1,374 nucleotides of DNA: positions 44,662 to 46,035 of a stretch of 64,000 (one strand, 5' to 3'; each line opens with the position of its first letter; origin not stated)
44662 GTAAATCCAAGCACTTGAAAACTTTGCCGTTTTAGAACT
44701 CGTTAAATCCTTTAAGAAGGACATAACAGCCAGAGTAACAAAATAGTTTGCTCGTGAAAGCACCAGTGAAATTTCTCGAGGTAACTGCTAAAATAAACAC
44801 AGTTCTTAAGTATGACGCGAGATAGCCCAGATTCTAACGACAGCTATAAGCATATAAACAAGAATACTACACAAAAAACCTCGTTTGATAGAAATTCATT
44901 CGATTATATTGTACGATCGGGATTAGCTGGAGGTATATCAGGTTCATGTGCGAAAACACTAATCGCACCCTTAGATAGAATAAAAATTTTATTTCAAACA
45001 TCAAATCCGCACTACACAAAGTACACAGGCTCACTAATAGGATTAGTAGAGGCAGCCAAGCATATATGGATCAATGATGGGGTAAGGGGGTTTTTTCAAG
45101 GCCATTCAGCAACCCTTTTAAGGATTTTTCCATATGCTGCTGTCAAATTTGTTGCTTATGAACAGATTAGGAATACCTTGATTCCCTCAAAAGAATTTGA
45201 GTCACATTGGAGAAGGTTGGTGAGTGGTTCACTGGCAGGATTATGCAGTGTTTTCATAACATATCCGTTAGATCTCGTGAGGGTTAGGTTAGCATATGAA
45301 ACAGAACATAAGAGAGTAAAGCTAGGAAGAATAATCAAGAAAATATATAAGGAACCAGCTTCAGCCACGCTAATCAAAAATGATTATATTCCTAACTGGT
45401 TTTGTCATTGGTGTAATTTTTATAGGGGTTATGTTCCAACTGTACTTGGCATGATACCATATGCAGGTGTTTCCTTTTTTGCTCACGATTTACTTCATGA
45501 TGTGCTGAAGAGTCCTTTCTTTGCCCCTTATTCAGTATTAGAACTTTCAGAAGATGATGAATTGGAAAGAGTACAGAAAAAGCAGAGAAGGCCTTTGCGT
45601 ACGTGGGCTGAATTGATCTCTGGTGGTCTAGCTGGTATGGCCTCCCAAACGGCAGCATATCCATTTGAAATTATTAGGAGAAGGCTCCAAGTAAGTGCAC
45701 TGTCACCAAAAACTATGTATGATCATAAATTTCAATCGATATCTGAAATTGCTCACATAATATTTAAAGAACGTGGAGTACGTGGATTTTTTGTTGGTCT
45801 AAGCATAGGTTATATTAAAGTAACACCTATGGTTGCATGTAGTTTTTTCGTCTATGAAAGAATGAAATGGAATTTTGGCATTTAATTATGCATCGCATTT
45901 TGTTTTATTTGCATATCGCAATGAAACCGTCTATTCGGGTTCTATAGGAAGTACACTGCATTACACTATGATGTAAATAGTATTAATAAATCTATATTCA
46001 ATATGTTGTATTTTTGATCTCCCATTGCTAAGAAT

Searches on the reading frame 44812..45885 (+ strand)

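Call 9: search_protein_families(library=pfam, proteins=[window:44812-45885:+])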
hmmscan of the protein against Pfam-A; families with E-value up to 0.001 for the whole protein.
window:44812-45885:+ (357 aa): 1 family
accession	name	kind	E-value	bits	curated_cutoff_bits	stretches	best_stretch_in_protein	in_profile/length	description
PF00153.32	Mito_carr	-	1.5e-64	214.2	22.3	4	33-124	5-93/96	Mitochondrial carrier protein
